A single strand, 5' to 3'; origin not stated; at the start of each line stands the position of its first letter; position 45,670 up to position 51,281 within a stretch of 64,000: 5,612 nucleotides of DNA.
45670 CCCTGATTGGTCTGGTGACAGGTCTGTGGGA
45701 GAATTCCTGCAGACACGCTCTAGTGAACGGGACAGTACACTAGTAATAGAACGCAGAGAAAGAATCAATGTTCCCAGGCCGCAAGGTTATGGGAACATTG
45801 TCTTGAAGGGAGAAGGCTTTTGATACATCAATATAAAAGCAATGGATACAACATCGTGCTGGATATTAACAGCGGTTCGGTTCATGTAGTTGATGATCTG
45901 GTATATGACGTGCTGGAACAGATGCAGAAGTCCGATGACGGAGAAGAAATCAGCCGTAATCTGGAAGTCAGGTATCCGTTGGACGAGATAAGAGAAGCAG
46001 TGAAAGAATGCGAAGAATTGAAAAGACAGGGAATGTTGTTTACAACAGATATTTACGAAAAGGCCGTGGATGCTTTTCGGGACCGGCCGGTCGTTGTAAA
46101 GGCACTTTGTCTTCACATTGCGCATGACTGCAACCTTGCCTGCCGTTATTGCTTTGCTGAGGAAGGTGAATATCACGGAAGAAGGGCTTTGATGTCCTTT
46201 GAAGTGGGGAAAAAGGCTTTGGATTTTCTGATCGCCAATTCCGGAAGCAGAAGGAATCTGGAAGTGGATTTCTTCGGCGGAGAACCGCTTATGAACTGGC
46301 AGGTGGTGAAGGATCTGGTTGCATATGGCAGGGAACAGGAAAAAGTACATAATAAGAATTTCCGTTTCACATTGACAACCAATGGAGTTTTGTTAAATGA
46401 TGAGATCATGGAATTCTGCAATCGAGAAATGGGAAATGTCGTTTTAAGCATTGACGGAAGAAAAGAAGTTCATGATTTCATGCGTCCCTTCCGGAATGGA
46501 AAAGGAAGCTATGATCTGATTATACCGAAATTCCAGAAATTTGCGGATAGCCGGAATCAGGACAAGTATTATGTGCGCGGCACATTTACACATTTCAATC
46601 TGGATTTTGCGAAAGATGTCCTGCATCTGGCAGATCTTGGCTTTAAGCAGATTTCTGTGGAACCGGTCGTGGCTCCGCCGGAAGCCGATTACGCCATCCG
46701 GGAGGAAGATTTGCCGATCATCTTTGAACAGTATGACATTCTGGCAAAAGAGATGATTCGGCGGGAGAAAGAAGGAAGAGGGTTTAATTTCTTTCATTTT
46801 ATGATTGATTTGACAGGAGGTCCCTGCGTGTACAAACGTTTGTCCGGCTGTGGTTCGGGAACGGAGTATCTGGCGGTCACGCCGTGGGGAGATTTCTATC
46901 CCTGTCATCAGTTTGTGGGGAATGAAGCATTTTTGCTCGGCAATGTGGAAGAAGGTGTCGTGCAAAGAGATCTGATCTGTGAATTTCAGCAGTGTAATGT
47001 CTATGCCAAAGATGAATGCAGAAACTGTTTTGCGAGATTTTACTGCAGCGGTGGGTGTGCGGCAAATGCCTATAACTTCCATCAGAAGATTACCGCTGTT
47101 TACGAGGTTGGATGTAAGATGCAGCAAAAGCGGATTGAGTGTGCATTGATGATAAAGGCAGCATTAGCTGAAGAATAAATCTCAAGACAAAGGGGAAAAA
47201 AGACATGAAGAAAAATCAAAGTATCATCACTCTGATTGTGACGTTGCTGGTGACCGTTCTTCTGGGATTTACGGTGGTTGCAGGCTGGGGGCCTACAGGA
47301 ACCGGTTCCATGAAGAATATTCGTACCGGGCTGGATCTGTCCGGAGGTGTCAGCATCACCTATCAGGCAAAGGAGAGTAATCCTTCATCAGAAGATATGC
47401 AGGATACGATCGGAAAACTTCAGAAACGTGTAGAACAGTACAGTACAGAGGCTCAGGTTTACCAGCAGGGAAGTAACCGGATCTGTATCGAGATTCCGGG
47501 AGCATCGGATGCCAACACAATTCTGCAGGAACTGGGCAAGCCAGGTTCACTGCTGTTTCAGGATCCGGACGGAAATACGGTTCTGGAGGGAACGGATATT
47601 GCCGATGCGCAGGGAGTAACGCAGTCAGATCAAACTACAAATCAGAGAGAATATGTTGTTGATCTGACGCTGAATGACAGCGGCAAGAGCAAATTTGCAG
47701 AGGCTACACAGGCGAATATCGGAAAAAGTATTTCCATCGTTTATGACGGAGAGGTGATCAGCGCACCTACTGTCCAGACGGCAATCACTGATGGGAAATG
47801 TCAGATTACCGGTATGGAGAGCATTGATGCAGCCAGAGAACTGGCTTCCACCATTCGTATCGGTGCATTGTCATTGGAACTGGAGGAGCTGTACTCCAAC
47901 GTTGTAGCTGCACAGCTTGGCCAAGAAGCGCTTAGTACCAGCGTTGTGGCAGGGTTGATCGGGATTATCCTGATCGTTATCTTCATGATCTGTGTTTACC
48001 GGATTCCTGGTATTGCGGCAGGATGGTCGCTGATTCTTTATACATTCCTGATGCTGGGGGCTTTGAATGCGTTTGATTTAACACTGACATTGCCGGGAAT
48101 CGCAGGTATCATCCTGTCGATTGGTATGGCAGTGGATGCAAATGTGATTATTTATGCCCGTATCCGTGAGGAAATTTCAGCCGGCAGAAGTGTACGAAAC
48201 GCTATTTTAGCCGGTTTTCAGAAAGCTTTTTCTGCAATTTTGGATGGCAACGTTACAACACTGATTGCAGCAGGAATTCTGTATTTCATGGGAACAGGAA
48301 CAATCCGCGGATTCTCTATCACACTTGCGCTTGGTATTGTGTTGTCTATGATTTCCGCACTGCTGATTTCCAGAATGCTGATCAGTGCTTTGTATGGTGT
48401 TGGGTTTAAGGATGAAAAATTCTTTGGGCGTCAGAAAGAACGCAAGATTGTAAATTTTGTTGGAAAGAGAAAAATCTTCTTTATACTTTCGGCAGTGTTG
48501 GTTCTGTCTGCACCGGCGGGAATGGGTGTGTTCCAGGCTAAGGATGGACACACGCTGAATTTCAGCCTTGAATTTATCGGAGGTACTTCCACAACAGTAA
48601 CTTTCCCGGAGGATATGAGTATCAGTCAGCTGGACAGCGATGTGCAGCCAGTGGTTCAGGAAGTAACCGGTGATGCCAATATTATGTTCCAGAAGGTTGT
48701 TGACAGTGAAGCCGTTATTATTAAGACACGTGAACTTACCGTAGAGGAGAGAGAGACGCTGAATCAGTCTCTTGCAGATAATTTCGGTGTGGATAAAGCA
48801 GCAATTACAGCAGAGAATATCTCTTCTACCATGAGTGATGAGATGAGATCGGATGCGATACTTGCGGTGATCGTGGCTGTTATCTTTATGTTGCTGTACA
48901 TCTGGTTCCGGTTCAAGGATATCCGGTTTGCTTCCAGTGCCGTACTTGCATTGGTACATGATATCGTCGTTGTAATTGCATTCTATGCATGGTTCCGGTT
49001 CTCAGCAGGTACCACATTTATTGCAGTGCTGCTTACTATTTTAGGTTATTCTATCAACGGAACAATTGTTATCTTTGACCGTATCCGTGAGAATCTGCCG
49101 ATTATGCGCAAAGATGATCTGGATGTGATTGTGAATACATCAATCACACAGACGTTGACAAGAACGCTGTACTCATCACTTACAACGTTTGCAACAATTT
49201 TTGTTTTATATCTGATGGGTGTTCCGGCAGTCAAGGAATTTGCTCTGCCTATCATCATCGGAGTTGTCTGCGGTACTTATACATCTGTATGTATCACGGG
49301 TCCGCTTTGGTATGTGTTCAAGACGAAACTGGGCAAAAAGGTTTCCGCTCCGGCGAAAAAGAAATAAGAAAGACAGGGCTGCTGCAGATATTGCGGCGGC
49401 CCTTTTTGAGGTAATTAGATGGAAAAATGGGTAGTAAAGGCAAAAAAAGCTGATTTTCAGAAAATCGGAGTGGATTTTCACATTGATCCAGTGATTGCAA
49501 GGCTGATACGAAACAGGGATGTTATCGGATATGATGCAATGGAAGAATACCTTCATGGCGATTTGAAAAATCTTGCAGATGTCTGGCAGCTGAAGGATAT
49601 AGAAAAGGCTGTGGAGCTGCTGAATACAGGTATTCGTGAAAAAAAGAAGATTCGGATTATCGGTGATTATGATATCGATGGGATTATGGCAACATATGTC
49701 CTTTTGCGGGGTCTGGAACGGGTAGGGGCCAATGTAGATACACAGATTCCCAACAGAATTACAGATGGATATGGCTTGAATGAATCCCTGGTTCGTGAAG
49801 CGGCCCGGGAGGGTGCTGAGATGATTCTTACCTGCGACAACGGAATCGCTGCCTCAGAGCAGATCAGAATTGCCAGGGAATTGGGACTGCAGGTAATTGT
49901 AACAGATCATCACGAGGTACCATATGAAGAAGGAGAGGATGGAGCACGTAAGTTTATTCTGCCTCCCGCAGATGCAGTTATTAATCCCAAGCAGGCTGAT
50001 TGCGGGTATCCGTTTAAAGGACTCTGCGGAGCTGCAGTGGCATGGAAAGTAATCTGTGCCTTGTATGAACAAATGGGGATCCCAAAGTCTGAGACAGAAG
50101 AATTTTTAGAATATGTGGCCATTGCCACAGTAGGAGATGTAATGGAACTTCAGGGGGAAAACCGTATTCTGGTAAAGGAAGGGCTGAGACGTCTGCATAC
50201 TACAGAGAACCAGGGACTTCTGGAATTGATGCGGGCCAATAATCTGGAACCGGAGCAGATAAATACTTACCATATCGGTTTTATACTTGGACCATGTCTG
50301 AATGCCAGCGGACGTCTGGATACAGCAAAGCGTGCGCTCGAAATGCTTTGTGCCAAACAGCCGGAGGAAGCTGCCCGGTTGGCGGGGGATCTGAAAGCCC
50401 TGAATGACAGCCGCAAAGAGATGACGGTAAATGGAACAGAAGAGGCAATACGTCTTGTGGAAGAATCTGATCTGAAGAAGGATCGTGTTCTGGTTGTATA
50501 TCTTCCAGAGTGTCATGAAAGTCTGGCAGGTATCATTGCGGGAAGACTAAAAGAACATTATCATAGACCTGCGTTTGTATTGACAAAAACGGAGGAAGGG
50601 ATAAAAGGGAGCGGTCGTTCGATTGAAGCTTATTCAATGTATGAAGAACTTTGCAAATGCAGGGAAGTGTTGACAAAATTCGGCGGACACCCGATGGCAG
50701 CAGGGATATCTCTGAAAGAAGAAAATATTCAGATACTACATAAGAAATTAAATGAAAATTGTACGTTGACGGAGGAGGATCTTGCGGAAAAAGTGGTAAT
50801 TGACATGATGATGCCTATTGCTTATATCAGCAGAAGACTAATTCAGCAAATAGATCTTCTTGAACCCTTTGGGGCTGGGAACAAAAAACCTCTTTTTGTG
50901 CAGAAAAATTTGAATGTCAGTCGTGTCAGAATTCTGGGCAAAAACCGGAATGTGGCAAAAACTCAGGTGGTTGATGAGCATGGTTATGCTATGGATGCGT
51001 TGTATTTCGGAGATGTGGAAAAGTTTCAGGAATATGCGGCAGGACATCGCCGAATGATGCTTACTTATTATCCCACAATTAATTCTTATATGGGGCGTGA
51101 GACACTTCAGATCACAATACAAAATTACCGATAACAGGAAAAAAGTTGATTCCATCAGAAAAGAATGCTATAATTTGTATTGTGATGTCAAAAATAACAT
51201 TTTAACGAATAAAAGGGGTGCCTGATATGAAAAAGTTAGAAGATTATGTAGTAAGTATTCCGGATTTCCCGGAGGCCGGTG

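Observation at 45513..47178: Unannotated SCIFF ranthipeptide precursor with its SPASM radical SAM maturase and a structured spacer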

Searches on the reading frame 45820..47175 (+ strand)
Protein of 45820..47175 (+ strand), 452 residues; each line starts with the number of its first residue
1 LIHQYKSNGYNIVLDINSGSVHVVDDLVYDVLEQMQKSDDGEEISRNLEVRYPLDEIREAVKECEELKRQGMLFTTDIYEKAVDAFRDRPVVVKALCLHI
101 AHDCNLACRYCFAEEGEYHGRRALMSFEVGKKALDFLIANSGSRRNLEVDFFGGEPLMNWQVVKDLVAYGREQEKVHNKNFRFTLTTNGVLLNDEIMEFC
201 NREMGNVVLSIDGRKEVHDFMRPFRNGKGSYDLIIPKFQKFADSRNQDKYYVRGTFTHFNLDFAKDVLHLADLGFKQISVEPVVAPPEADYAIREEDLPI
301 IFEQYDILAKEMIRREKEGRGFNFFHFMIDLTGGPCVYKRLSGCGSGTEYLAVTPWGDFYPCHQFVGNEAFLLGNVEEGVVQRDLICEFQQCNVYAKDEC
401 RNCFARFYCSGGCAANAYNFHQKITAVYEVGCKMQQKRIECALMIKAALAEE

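Call 3: search_protein_families(library=ncbifam, proteins=[window:45820-47175:+], max_evalue=0.01)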
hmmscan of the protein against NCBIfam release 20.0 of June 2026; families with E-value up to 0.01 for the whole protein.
window:45820-47175:+ (452 aa): 72 families (the best 25 are shown)
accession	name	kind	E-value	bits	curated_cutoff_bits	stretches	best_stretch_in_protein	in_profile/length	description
TIGR03974.1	rSAM_six_Cys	equivalog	1.5e-241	802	425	1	2-448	1-451/451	thioether cross-link-forming SCIFF peptide maturase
NF040492.1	not_ScfB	exception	2.4e-181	603.5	855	1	2-447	4-449/450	ScfB-related radical SAM/SPASM orphan maturase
NF047865.1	rSAM_PapB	equivalog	3.3e-82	276.4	340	1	93-425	2-328/330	PapB family radical SAM/SPASM ranthipeptide maturase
TIGR03906.1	quino_hemo_SAM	equivalog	3.5e-79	266.6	453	1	2-439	3-440/467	quinohemoprotein amine dehydrogenase maturation protein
TIGR04064.1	rSAM_nif11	equivalog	1.3e-75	254.9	518.7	1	3-451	5-438/459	nif11-like peptide radical SAM maturase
TIGR04068.1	rSAM_ocin_clost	equivalog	4.1e-49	167.7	500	2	1-243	1-234/462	Cys-rich peptide radical SAM maturase CcpM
TIGR04115.1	rSAM_Cxxx_rpt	equivalog_domain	6.9e-38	131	350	1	94-440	2-354/359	radical SAM peptide maturase, CXXX-repeat target family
TIGR04280.1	geopep_mat_rSAM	hypoth_equivalog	9.4e-36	123.7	400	1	65-433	51-409/428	geopeptide radical SAM maturase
TIGR03978.1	rSAM_paired_1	equivalog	1.4e-34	119.7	370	1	97-417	86-421/466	His-Xaa-Ser system radical SAM maturase HxsB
NF038107.1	rSAM_NF038107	equivalog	5.8e-33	114.3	600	1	98-426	89-413/444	Cys-every-fifth radical SAM/SPASM peptide maturase CefB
TIGR04463.1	rSAM_vs_C_rich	equivalog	1.6e-32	112.9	525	1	43-416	31-397/438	TIGR04463 family radical SAM/SPASM RiPP maturase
NF041298.1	rSAM_mat_DynA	equivalog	5.4e-30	104.6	450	2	101-242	8-147/356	dynobactin maturation radical SAM/SPASM protein DynA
TIGR03942.1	sulfatase_rSAM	equivalog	3.6e-29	101.9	349.45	1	100-424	7-335/363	anaerobic sulfatase maturase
NF035951.1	rSAM_RumMC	equivalog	1.3e-28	100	720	1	10-236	25-254/510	RumMC family radical SAM sactipeptide maturase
TIGR04163.1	rSAM_cobopep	equivalog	2.4e-25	89.2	375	1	74-448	45-421/428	peptide-modifying radical SAM enzyme CbpB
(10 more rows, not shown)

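Call 4: search_protein_families(library=pfam, proteins=[window:45820-47175:+], max_evalue=0.01)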
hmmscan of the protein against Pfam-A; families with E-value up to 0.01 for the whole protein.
window:45820-47175:+ (452 aa): 3 families
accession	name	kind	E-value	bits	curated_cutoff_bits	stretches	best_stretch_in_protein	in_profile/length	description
PF04055.27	Radical_SAM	-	9.3e-15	55.6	29.5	1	101-242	4-137/166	Radical SAM superfamily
PF13353.11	Fer4_12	-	9.1e-12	45.9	22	1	97-231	8-132/137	4Fe-4S single cluster domain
PF13186.11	SPASM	-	0.00063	20.4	21.5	1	344-403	1-66/67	Iron-sulfur cluster-binding domain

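Call 8: find_related_loci(query=window:45820-47175:+, collection=genome_contigs, flank=3500)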
Query window:45820-47175:+ (452 aa) in genome_contigs; peptide patterns used: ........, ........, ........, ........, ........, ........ (x = any residue, [..] = any of these).
600 stretches matched a pattern (row limit reached: there are more); 577 encode a relative of the query (tblastn E <= 1e-3); the best 80 are kept; 80 distinct loci.
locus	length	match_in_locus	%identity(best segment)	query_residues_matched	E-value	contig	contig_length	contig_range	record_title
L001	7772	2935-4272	83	1-446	0e+0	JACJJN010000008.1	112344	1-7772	Lacrimispora saccharolytica strain An817 An817_NODE_8_length_112400_cov_55.0639, whole genome shotgun sequence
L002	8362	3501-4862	82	1-452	0e+0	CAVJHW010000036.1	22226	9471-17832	Coriobacteriaceae bacterium isolate H07676-L1_cleanbin_000053 genome assembly, contig: Spades_H07676-L1_contig_1891, who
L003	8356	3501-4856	80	1-452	0e+0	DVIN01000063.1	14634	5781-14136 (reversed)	MAG TPA_asm: Candidatus Pullilachnospira intestinigallinarum isolate CHK192-16996 CHK192__C163914_L14634_ERR3414587, who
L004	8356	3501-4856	81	1-452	0e+0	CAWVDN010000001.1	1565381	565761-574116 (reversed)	MAG: Candidatus Scatomonas sp. isolate metabat2_6732_HOM_VAC_hifiasm.170 MAG genome assembly, contig: s8.ctg000052l, who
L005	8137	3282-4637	79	1-452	0e+0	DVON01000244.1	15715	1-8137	MAG TPA_asm: Candidatus Pullilachnospira stercoravium isolate ChiBcec2-4451 ChiBcec2__C86950_L15715_SRR6323107, whole ge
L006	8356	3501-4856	81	1-452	0e+0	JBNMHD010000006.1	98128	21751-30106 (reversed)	MAG: Fusicatenibacter sp. isolate CM_BacFus562.131 k141_575315_length_98128_cov_18.7686, whole genome shotgun sequence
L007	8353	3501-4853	81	1-451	0e+0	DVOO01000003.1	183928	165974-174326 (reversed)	MAG TPA_asm: Candidatus Scatomonas pullistercoris isolate CHK188-20938 CHK188__C2586_L183928_ERR3414583, whole genome sh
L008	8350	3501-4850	79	1-450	0e+0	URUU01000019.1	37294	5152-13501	uncultured Lachnospiraceae bacterium isolate UMGS1375 genome assembly, contig: NODE_623_length_37294_cov_16.535944, whol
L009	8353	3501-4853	78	1-451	0e+0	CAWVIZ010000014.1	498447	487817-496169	MAG: uncultured Lachnospiraceae bacterium isolate metabat2_pooled_metaflye.1390 MAG genome assembly, contig: contig_524,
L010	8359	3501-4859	78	1-452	0e+0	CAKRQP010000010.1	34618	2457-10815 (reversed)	MAG: uncultured Lachnospiraceae bacterium isolate REFINED_METABAT215_TOP10_CONTIGS_1500_ASSEMBLY_K77_MERGED__Hadza_PheCh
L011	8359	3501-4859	78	1-452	0e+0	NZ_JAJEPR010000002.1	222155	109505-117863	Fusicatenibacter faecihominis strain CLA-AA-H277 NODE_2_length_222155_cov_15.894839, whole genome shotgun sequence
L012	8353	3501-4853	78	1-451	0e+0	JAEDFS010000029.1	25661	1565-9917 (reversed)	MAG: Marvinbryantia sp. isolate MAG090 NODE_1551_length_25661_cov_17.150746, whole genome shotgun sequence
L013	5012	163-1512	78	1-450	0e+0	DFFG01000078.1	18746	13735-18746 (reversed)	MAG TPA_asm: Eubacterium sp. UBA3782 UBA3782_contig_59160, whole genome shotgun sequence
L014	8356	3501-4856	78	1-451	0e+0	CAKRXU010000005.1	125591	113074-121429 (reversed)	MAG: uncultured Blautia sp. isolate REFINED_METABAT215_TOP10_CONTIGS_1500_ASSEMBLY_K77_MERGED__Hadza_MoBio_hadza-I-L_G_1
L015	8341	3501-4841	79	2-446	0e+0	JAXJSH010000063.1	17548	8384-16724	MAG: Lachnospiraceae bacterium isolate DOME_MAG_3694 3694_C0234_k141_89674, whole genome shotgun sequence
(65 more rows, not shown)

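Call 15: find_related_loci(query=window:45820-47175:+, collection=metagenome_contigs, flank=2500)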
Query window:45820-47175:+ (452 aa) in metagenome_contigs; peptide patterns used: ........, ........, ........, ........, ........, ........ (x = any residue, [..] = any of these).
600 stretches matched a pattern (row limit reached: there are more); 592 encode a relative of the query (tblastn E <= 1e-3); the best 80 are kept; 80 distinct loci.
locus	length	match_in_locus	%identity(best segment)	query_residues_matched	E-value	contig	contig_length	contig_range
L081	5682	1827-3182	82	1-452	0e+0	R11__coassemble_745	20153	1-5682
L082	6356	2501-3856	81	1-452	0e+0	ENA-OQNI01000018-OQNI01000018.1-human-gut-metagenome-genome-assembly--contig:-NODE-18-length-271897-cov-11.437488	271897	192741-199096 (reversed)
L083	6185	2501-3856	81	1-452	0e+0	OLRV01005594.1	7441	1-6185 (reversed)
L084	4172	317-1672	81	1-452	0e+0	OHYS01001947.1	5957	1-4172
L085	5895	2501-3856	81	1-452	0e+0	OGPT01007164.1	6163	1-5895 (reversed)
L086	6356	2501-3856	81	1-452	0e+0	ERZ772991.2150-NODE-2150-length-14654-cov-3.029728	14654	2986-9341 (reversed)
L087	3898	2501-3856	81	1-452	0e+0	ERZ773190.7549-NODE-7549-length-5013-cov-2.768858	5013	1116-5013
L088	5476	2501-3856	81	1-452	0e+0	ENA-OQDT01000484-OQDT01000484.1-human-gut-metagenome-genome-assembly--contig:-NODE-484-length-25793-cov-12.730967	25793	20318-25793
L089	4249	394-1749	81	1-452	0e+0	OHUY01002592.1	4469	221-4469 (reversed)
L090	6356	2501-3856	81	1-452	0e+0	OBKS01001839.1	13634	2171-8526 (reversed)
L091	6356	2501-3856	81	1-452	0e+0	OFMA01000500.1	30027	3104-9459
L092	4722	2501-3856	81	1-452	0e+0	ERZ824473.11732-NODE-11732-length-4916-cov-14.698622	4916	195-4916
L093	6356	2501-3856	81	1-452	0e+0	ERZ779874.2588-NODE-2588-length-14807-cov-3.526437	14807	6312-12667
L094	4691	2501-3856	81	1-452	0e+0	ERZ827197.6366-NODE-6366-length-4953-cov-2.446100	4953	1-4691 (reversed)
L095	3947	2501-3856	81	1-452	0e+0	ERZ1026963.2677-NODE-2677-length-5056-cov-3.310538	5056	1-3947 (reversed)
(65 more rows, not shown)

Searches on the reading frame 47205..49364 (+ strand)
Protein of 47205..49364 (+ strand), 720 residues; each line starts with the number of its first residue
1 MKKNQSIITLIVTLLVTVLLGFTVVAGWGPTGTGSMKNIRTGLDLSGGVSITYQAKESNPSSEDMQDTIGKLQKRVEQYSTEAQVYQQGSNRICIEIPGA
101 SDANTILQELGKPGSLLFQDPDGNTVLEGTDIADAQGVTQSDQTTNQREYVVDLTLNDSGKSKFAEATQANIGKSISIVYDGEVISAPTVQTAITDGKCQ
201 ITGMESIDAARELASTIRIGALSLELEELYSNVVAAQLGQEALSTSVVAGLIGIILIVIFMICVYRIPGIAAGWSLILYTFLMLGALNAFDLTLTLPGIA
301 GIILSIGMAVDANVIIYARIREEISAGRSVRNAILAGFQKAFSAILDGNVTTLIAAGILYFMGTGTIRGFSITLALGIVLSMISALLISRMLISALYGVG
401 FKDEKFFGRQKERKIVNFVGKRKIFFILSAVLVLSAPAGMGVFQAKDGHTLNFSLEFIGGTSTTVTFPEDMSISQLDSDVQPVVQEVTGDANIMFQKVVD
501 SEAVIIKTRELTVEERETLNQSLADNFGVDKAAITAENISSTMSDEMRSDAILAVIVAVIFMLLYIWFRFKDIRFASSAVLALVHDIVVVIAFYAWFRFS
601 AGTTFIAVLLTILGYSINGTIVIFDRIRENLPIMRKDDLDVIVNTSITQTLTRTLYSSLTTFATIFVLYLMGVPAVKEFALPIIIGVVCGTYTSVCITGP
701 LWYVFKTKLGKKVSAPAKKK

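Call 3: search_protein_families(library=ncbifam, proteins=[window:47205-49364:+], max_evalue=0.01)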
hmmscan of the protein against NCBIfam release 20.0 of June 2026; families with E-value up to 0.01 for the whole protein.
window:47205-49364:+ (720 aa): 29 families (the best 25 are shown)
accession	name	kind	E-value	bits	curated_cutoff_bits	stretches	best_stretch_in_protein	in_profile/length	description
NF009583.0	PRK13024.1-3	subfamily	8.7e-175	582.8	721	2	123-713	161-741/755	protein translocase subunit SecDF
NF009585.0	PRK13024.1-5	equivalog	1.7e-138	463.3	1037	1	122-713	378-985/993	protein translocase subunit SecDF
NF009581.0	PRK13024.1-1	equivalog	7e-131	437.7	1058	1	11-715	7-739/752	protein translocase subunit SecDF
NF011315.0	PRK14726.1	equivalog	8.7e-128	427.7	1249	1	125-709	257-831/855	protein translocase subunit SecDF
NF009584.0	PRK13024.1-4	equivalog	7.2e-123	411.5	1171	1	1-712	1-738/759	protein translocase subunit SecDF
TIGR01129.1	secD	equivalog_domain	3.4e-118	395.2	244.4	3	125-393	133-397/397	protein translocase subunit SecD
TIGR00916.1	2A0604s01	subfamily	2.1e-106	354.7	148.6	2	156-386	1-231/231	SecD/SecF family protein translocase subunit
TIGR00966.2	transloc_SecF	equivalog_domain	9.4e-99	330.4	160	3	416-704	1-278/279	protein translocase subunit SecF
NF009580.0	PRK13023.1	equivalog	4.9e-98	329.3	1153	2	125-708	180-753/775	protein translocase subunit SecDF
NF009582.0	PRK13024.1-2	equivalog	1.2e-77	261.6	723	1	171-712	262-831/859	protein translocase subunit SecDF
NF009540.0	PRK12911.1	equivalog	4.9e-75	252.8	1878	1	169-704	835-1393/1403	bifunctional preprotein translocase subunit SecD/SecF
NF009545.0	PRK12933.1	equivalog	6e-61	206.7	728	2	60-400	227-597/604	protein translocase subunit SecD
NF046001.1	SecDF_plasm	equivalog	6.5e-58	196.5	500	1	209-708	317-849/878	protein translocase subunit SecDF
NF006218.0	PRK08343.1-4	subfamily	4.2e-55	187.2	383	2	35-382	27-374/392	preprotein translocase subunit SecD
NF006216.0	PRK08343.1-2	equivalog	3.5e-33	115.2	519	3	189-382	292-487/506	preprotein translocase subunit SecD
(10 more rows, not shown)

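Call 4: search_protein_families(library=pfam, proteins=[window:47205-49364:+], max_evalue=0.01)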
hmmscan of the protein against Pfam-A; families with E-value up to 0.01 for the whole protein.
window:47205-49364:+ (720 aa): 5 families
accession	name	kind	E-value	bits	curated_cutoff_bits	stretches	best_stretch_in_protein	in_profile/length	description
PF02355.23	SecD_SecF_C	-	5.8e-65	218.7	20.5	2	525-707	7-188/189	Protein export membrane protein SecD/SecF, C-terminal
PF22599.2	SecDF_P1_head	-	1.4e-27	96.3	27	1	124-223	18-113/114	SecDF, P1 head subdomain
PF03176.21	MMPL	-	6.8e-11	42.1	20.5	1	130-386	33-292/333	MMPL family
PF21760.3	SecD_1st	-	1.3e-09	37.7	27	1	65-122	1-59/60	Protein translocase subunit SecDF, P1 domain, N-terminal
PF07549.19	Sec_GG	-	0.00016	21.5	20.3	0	42-57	11-26/28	SecD/SecF GG Motif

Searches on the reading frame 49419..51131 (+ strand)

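Call 3: search_protein_families(library=ncbifam, proteins=[window:49419-51131:+], max_evalue=0.01)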
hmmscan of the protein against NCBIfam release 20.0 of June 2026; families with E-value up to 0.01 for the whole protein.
window:49419-51131:+ (571 aa): 5 families
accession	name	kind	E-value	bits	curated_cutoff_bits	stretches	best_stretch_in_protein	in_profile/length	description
TIGR00644.1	recJ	equivalog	2.8e-160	534.2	396.9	1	23-569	2-545/546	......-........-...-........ exonuclease RecJ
NF008290.0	PRK11070.1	equivalog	5.1e-98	329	900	1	15-569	15-573/577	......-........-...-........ exonuclease RecJ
NF053576.1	RecJ_archaeal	equivalog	4.6e-22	78.5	360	2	69-267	5-180/452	RecJ family nuclease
NF053575.1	GAN_nuclease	exception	6.1e-13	48.2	850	1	59-247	8-173/467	GINS-associated RecJ family nuclease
NF040701.1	RecJ_Meth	equivalog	2.4e-09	36.5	550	1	74-248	6-155/449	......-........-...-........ exonuclease RecJ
